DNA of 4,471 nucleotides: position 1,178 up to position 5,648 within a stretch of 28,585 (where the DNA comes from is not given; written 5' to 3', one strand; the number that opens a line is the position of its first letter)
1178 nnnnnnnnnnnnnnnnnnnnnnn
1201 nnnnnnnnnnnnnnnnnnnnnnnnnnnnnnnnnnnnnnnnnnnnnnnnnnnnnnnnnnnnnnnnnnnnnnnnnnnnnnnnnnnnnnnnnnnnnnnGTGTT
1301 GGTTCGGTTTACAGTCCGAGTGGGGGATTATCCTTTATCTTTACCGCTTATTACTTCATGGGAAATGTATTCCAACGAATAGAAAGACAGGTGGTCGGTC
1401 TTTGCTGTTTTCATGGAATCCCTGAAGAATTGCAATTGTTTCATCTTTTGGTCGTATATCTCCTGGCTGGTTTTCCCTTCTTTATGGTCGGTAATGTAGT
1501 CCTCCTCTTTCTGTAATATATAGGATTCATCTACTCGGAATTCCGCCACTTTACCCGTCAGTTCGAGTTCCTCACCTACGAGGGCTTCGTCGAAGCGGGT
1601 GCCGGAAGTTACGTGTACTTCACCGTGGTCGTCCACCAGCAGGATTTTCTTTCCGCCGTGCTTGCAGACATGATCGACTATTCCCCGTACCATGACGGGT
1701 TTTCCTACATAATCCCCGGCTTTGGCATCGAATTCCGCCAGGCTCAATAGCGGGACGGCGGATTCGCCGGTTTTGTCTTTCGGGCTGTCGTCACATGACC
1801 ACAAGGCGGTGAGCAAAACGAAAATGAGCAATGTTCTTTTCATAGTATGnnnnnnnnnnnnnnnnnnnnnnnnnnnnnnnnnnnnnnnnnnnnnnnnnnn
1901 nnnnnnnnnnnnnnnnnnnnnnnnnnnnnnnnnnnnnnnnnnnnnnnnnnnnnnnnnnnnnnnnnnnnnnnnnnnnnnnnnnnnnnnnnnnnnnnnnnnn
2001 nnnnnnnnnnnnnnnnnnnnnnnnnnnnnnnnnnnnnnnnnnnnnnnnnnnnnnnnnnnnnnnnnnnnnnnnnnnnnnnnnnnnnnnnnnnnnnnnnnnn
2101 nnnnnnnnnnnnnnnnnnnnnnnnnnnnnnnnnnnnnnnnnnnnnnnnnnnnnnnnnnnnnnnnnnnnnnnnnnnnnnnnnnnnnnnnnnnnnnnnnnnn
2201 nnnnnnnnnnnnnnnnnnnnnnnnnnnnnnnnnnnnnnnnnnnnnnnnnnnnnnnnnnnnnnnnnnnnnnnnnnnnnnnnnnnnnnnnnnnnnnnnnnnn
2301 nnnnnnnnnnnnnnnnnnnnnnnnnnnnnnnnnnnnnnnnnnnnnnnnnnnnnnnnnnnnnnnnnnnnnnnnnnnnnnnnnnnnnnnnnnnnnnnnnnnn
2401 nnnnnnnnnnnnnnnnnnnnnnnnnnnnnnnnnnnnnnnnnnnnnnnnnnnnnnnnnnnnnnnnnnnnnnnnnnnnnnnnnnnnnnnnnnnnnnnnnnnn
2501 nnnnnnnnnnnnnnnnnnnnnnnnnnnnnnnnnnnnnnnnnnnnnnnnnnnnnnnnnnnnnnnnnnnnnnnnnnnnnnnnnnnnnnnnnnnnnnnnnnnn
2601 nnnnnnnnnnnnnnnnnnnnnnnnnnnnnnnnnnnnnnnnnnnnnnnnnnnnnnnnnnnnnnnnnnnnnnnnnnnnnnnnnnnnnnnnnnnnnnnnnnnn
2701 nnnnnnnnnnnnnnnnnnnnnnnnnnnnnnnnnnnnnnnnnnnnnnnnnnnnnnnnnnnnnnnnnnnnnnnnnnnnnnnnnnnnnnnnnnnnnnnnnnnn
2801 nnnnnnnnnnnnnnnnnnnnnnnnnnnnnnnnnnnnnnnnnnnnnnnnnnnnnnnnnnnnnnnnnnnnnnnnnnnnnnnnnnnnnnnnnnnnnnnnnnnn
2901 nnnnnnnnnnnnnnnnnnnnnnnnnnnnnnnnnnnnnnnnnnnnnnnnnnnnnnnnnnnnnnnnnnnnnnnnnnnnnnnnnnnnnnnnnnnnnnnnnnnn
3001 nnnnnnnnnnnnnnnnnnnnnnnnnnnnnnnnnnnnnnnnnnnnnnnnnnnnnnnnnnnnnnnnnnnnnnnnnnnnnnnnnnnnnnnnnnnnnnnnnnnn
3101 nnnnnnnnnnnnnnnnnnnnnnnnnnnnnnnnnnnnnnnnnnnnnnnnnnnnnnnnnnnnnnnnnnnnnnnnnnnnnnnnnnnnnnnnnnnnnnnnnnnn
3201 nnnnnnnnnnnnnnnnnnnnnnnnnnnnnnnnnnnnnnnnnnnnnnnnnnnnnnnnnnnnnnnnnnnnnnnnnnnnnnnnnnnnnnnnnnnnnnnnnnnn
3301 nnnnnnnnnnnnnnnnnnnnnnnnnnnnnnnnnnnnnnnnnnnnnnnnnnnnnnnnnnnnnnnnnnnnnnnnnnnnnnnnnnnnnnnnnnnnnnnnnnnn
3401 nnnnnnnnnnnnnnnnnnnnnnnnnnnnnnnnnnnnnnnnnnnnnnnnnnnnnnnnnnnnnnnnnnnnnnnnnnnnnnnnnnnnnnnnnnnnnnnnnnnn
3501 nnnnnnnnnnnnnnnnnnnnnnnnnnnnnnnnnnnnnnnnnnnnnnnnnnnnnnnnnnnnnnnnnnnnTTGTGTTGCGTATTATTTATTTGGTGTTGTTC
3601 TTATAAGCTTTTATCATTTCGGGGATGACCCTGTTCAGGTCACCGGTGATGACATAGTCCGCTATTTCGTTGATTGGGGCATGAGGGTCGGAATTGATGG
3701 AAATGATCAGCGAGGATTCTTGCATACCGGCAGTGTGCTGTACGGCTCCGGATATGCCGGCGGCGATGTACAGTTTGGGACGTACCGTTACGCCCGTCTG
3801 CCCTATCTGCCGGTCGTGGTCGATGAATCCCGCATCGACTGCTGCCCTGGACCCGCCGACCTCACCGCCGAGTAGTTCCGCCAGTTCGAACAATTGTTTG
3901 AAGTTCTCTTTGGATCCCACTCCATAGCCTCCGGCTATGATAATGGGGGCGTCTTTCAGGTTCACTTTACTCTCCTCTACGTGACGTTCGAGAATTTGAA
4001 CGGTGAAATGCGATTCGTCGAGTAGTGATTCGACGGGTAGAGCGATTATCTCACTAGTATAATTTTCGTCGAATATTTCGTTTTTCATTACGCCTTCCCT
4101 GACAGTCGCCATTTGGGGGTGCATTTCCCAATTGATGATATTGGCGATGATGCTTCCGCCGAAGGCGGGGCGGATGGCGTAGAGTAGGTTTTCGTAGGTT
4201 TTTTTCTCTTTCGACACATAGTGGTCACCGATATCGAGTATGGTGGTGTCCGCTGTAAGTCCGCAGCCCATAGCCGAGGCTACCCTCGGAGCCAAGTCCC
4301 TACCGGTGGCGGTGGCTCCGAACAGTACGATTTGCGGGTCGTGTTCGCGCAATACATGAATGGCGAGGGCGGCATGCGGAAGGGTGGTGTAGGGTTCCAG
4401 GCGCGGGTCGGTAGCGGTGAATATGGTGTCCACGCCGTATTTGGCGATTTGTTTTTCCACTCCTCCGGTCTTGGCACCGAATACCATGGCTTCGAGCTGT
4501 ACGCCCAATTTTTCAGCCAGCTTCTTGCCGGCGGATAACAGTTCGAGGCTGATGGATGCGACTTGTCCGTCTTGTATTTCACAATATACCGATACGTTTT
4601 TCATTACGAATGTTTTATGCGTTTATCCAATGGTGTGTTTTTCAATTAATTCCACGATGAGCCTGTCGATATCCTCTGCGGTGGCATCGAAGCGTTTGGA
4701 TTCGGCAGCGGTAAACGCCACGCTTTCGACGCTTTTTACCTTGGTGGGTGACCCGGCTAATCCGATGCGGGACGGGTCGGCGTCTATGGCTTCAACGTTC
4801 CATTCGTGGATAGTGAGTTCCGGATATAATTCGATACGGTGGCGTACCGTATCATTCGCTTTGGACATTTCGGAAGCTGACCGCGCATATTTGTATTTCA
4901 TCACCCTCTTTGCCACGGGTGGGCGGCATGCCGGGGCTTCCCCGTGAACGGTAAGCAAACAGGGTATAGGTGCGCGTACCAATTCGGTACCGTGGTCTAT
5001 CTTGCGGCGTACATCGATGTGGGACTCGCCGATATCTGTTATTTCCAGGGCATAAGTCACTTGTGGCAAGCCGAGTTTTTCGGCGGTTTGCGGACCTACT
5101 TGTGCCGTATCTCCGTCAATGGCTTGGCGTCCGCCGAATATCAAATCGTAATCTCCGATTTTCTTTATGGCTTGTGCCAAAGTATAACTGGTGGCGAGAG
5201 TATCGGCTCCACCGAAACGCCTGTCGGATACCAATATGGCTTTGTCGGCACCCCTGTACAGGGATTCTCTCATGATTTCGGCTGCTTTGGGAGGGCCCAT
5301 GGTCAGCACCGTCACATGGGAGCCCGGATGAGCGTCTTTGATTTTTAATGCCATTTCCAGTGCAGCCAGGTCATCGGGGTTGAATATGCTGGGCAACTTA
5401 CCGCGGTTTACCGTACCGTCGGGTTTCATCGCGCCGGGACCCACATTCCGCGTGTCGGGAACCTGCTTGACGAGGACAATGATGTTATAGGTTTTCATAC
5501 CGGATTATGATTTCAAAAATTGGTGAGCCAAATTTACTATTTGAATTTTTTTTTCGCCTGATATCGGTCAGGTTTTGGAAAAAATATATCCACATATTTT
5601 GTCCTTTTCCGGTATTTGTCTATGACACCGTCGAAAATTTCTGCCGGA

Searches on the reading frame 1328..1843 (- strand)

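Call 27: search_protein_families(library=pfam, proteins=[window:1328-1843:-], max_evalue=0.001)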
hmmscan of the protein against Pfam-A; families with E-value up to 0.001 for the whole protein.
window:1328-1843:- (171 aa): 0 families

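Call 77: search_protein_families(library=pfam, proteins=[window:1328-1843:-], max_evalue=0.1)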
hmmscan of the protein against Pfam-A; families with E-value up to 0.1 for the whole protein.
window:1328-1843:- (171 aa): 2 families
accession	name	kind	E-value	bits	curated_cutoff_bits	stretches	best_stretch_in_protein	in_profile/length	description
PF19135.5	DUF5818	-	0.039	13.9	27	0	38-71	25-52/57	Protein of unknown function (DUF5818)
PF12869.13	tRNA_anti-like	-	0.079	13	23.5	0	44-80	67-105/146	tRNA_anti-like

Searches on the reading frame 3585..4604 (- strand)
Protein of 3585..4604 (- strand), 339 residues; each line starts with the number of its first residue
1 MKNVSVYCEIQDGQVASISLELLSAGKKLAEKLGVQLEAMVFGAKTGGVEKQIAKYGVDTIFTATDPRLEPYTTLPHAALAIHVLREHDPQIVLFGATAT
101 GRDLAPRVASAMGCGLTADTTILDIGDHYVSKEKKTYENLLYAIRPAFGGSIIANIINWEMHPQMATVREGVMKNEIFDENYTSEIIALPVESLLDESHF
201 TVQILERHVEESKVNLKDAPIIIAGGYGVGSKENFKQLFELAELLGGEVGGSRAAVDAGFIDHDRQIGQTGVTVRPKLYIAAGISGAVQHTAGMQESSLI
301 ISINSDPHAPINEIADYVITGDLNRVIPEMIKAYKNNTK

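Call 27: search_protein_families(library=pfam, proteins=[window:3585-4604:-], max_evalue=0.001)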
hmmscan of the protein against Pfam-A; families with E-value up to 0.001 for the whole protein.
window:3585-4604:- (339 aa): 2 families
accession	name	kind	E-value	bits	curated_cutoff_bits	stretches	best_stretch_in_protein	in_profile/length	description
PF00766.25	ETF_alpha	-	2.6e-35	120.7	27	1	215-295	1-81/81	Electron transfer flavoprotein FAD-binding domain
PF01012.27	ETF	-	4.3e-35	121.6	26.7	1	6-192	3-179/181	Electron transfer flavoprotein domain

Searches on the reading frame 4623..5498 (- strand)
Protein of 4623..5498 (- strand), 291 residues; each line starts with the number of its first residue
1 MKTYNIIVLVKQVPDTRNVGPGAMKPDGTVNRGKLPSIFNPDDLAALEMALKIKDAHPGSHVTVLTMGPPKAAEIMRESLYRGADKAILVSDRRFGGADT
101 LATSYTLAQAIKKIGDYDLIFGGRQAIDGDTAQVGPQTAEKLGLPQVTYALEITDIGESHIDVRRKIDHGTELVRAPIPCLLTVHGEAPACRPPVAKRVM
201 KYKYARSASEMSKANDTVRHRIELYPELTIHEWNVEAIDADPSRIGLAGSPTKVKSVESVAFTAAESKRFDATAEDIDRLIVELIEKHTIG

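Call 27: search_protein_families(library=pfam, proteins=[window:4623-5498:-], max_evalue=0.001)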
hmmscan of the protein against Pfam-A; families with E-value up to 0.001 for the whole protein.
window:4623-5498:- (291 aa): 1 family
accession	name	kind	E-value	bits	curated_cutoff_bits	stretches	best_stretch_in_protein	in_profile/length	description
PF01012.27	ETF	-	6.8e-41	140.5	26.7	1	29-191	3-162/181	Electron transfer flavoprotein domain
